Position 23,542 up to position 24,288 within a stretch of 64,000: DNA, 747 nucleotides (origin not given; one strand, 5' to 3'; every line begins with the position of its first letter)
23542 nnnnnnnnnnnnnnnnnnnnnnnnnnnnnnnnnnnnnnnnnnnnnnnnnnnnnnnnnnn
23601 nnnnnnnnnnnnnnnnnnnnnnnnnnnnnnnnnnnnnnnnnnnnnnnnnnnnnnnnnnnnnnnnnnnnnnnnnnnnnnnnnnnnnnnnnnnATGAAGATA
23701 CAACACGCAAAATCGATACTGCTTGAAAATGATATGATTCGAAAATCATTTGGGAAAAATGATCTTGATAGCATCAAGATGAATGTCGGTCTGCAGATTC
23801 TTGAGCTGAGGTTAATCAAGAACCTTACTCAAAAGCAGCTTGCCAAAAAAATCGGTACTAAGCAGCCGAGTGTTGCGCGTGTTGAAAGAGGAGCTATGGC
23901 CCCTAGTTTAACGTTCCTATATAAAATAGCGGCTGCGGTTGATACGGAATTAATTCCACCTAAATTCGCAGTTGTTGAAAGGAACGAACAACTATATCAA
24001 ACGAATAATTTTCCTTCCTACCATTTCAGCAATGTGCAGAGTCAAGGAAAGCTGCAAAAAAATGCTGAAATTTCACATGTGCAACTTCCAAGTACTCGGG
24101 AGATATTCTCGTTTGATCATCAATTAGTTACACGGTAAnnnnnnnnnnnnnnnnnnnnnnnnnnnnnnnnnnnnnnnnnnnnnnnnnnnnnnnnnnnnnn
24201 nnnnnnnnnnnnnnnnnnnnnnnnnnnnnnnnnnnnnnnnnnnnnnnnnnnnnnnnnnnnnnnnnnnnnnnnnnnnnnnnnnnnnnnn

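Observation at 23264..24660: Low-GC islet with a HigB(Gp49)/HigA(XRE)-like toxin-antitoxin pair and an unknown third gene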

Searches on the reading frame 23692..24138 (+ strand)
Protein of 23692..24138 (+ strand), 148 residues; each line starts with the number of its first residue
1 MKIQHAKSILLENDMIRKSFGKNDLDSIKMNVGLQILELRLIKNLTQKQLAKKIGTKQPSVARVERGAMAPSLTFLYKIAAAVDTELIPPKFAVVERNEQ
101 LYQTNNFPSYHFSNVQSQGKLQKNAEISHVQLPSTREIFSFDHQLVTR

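Call 3: search_protein_families(library=pfam, proteins=[window:23692-24138:+], max_evalue=1)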
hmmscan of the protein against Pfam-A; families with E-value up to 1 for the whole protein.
window:23692-24138:+ (148 aa): 9 families
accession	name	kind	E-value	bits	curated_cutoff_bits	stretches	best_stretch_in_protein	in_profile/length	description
PF01381.28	HTH_3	-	1.3e-12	48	23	1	37-86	2-51/55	Helix-turn-helix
PF13560.12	HTH_31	-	1.7e-05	25.5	27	1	38-85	8-56/64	Helix-turn-helix domain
PF13744.12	HTH_37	-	9.7e-05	22.5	27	1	27-70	14-57/80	Helix-turn-helix domain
PF13443.12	HTH_26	-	0.0013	19.3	22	1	41-85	7-52/63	Cro/C1-type HTH DNA-binding domain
PF04545.22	Sigma70_r4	-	0.014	15.3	24.1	1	35-69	11-45/50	Sigma-70, region 4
PF13806.12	Rieske_2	-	0.026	14.9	27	1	95-141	29-76/104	Rieske-like [2Fe-2S] domain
PF12844.13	HTH_19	-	0.036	14.4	30.2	1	36-80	4-48/64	Helix-turn-helix domain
PF01047.28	MarR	-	0.069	13.5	24.6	1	43-64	16-37/59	MarR family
PF17762.8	HTH_ParB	-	0.075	13.6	22.6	1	43-63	19-39/102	ParB HTH domain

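Call 4: search_protein_families(library=padloc, proteins=[window:23692-24138:+], max_evalue=1)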
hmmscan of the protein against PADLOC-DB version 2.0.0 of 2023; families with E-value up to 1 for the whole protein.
window:23692-24138:+ (148 aa): 23 families
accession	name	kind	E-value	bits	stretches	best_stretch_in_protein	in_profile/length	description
PDLC02926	HTH_VI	-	6.5e-09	33.9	1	35-86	5-56/92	-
PDLC03952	RmrA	-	2.8e-06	24.4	1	32-100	23-88/395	-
PDLC03954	RmrA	-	3.7e-06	24.1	1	33-107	12-83/380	-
PDLC03947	RmrA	-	3.8e-06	24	1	31-130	11-104/383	-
PDLC03951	RmrA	-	7.2e-06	23.2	1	35-127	12-97/400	-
PDLC03664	Control_protein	-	8.1e-06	24.2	1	31-86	13-68/74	control protein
PDLC04142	capH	-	1.8e-05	23.8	1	28-84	3-59/103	capH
PDLC03945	RmrA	-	4.4e-05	20.8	1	30-87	1-58/394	-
PDLC03669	Control_protein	-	0.00011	20.4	1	40-84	18-62/96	control protein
PDLC03949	RmrA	-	0.00011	19.2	1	40-96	11-64/363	-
PDLC03665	Control_protein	-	0.00013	20.2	1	27-83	4-61/77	control protein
PDLC03953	RmrA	-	0.00025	18.4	1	33-108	7-79/373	-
PDLC04775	PDC-M69A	-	0.00033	19.1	1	30-86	6-62/113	-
PDLC03955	RmrA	-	0.00062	17.1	1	40-130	29-112/371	-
PDLC03944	RmrA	-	0.00066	16.8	1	37-129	12-97/384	-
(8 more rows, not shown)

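Call 5: search_protein_families(library=ncbifam, proteins=[window:23692-24138:+], max_evalue=1)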
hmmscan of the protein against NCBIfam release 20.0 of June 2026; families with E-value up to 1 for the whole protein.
window:23692-24138:+ (148 aa): 24 families
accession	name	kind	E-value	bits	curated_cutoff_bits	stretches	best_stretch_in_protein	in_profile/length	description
NF041951.1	phage_RstR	subfamily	2.8e-10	40.4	80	1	30-83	1-54/108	RstR family transcriptional repressor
NF047948.1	male_kill_WMK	equivalog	2.8e-10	40.2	300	1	23-83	154-214/300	WO male-killing family protein Wmk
TIGR00270.2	TIGR00270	equivalog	1.8e-06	27.9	110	1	30-91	74-135/159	multiprotein bridging factor aMBF1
TIGR03070.1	couple_hipB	subfamily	2e-06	27.7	71.65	1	32-87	3-58/58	type II toxin-antitoxin system Y4mF family antitoxin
NF007271.0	PRK09726.1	equivalog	3.8e-06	26.8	79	1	39-86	20-67/88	type II toxin-antitoxin system antitoxin HipB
NF006015.0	PRK08154.1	subfamily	1.3e-05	24.5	204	1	22-87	21-86/314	anaerobic benzoate catabolism transcriptional regulator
NF052239.1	antitox_spr1629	equivalog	0.00017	20.9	335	1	30-85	1-56/377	spr1629 family repressor/antitoxin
TIGR02980.1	SigBFG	subfamily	0.00065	19.5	234.35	1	35-69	185-219/227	SigB/SigF/SigG family RNA polymerase sigma factor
TIGR03830.1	CxxCG_CxxCG_HTH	subfamily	0.001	18.9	61.8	1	32-73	66-107/127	type II TA system antitoxin MqsA family protein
NF005514.0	PRK07122.1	subfamily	0.0016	17.6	372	1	35-64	222-251/264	RNA polymerase sigma factor SigF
TIGR02885.1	spore_sigF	equivalog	0.0017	18.2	321.45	1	22-68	178-223/231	RNA polymerase sporulation sigma factor SigF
TIGR02937.1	sigma70-ECF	superfamily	0.0021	17.7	42.9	1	35-69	124-158/165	sigma-70 family RNA polymerase sigma factor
NF010465.0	PRK13890.1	equivalog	0.0028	17.7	96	1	36-87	10-61/121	conjugal transfer protein TrbA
NF004052.0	PRK05572.1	subfamily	0.0029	17.1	311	1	23-67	198-241/252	SigF/SigG family RNA polymerase sporulation sigma factor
NF046032.1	TransRegSlrRBacil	equivalog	0.0048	17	250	1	40-87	10-58/149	HTH-type transcriptional regulator SlrR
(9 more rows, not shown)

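Call 30: search_solved_structures(query=window:23692-24135:+, max_evalue=0.001, show_alignments=2)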
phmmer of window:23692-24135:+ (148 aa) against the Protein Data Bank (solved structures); distinct sequences matched with E-value up to 0.001: 6.
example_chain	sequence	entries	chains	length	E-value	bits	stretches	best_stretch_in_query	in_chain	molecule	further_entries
6af3_B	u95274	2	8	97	9.3e-06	29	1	17-86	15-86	HigA antitoxin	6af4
2qfc_A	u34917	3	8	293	2.2e-05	27.8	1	32-88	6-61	PlcR protein | Transcriptional activator PlcR protein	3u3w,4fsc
9sf2_A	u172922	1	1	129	0.00012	25.4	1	30-86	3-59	Transcriptional regulator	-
8tac_A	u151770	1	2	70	0.00048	23.5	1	31-80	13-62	DBP48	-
1x57_A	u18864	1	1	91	0.00056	23.3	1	26-87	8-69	Endothelial differentiation-related factor 1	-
1y7y_A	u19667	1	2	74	0.00096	22.5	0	31-86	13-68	C.AhdI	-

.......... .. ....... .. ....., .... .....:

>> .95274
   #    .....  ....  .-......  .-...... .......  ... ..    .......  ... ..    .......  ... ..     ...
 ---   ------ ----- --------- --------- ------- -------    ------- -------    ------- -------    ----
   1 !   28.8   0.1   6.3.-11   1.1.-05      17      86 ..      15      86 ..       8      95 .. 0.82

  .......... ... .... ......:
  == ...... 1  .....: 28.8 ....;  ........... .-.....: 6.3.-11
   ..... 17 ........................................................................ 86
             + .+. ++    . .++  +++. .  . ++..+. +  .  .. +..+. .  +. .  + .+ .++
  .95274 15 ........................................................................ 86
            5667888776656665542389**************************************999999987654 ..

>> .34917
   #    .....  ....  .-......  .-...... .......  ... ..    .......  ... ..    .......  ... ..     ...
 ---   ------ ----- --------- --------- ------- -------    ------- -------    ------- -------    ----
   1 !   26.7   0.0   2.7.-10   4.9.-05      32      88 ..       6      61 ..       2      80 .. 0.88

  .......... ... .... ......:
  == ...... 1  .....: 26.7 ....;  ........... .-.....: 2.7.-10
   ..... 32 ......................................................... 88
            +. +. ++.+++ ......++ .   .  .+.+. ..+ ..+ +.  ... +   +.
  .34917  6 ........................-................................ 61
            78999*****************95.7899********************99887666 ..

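Call 66: find_related_loci(query=A4, collection=metagenome_contigs, flank=2500)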
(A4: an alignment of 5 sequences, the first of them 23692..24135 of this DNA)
Query A4 (148 aa) in metagenome_contigs; peptide patterns used: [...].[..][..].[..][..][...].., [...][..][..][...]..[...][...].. (x = any residue, [..] = any of these).
599 stretches matched a pattern (row limit reached: there are more); 266 encode a relative of the query (tblastn E <= 1e-3); the best 80 are kept; 80 distinct loci.
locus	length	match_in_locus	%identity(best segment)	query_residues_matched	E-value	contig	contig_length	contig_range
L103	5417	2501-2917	38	1-146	6e-21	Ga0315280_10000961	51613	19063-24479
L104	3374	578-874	36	29-135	1e-15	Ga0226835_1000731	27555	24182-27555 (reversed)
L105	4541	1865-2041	51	29-87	2e-15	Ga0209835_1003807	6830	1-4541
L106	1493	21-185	51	33-87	2e-15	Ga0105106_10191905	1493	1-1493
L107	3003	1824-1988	51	33-87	3e-15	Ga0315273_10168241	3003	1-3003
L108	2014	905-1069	51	33-87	5e-15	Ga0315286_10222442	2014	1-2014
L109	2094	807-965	55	35-87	1e-14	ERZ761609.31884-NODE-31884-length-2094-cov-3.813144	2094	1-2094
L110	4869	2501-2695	46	29-89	5e-14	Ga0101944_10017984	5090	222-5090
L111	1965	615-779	47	33-87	6e-14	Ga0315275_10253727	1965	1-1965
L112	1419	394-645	41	1-87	9e-14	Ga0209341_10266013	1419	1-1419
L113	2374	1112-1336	44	10-87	3e-13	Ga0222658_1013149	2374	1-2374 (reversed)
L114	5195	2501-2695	46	29-89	3e-13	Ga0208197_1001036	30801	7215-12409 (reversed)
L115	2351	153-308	54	36-87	6e-13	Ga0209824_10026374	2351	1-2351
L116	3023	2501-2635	56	35-79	8e-13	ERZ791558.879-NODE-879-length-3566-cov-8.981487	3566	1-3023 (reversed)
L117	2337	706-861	56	36-87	2e-12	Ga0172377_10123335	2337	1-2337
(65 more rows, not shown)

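Call 91: search_protein_families(library=pfam, proteins=[L103:2128-2484:+, L103:2501-2920:+, L103:2917-3381:+], max_evalue=0.1)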
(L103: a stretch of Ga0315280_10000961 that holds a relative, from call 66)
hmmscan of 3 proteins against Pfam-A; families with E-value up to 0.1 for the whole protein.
L103:2128-2484:+ (119 aa): 2 families
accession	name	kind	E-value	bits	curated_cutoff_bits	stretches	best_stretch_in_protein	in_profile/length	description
PF05973.20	Gp49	-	6.3e-13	49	23.9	1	18-107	2-89/90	Phage derived protein Gp49-like (DUF891)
PF01084.26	Ribosomal_S18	-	0.0091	16.5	21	0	97-110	36-49/52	Ribosomal protein S18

L103:2501-2920:+ (140 aa): 7 families
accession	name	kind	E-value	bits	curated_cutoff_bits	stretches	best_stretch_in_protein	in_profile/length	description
PF01381.28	HTH_3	-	5.2e-13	49.2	23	1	34-81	2-49/55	Helix-turn-helix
PF12844.13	HTH_19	-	1.8e-07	31.4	30.2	1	30-81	1-52/64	Helix-turn-helix domain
PF13560.12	HTH_31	-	5.9e-07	30.1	27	1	29-81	2-55/64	Helix-turn-helix domain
PF09639.16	YjcQ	-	0.00067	20.2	23.3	1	3-83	13-92/95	YjcQ protein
PF13443.12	HTH_26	-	0.015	16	22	1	38-81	7-51/63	Cro/C1-type HTH DNA-binding domain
PF09048.16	Cro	-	0.02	15.3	32.7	1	42-61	13-32/59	Cro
PF05269.17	Phage_CII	-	0.066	13.9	21.3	1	41-73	23-54/91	Bacteriophage CII protein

L103:2917-3381:+ (155 aa): 1 family
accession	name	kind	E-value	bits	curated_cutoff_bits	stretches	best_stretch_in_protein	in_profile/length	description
PF22091.2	DUF6941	-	0.00049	20.9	27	1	52-134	30-120/125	Family of unknown function (DUF6941)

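Call 103: search_protein_families(library=phrogs, proteins=[window:23692-24135:+], max_evalue=0.01)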
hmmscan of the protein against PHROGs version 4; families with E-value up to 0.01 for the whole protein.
window:23692-24135:+ (148 aa): 19 families
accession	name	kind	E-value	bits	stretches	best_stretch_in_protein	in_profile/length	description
phrog_1373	-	transcription regulation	3.3e-11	44.4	1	8-87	42-119/166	transcriptional regulator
phrog_3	-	transcription regulation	9.6e-11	43.1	1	22-101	79-159/430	transcriptional repressor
phrog_8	-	transcription regulation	1.4e-09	38.8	1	24-82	69-207/346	transcriptional regulator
phrog_38027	-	transcription regulation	3.2e-07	31.5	1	39-86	76-123/143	transcriptional repressor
phrog_4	-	transcription regulation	3.7e-07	30.5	1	17-84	130-185/400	transcriptional repressor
phrog_6831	-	transcription regulation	1.6e-06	29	1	45-68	19-42/68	transcriptional regulator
phrog_2439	-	transcription regulation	2e-06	28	1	33-85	9-61/367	transcriptional regulator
phrog_2339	-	DNA, RNA and nucleotide metabolism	3.7e-06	27.9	1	28-87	22-82/98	HTH DNA binding protein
phrog_7241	-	transcription regulation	4.6e-05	24.5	1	39-84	69-114/122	transcriptional regulator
phrog_5823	-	transcription regulation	4.9e-05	23.7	1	30-87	5-63/404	transcriptional regulator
phrog_3642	-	DNA, RNA and nucleotide metabolism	0.00011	23.1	1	43-99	20-76/79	HTH DNA binding protein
phrog_2328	-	transcription regulation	0.00018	22.3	1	42-84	26-68/128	transcriptional repressor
phrog_2967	-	transcription regulation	0.00028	21.5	1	30-85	9-64/225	transcriptional regulator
phrog_4779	-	transcription regulation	0.0028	19.2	1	43-70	14-41/98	transcriptional regulator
phrog_191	-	transcription regulation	0.004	18.4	1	42-80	21-59/106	CII-like transcriptional activator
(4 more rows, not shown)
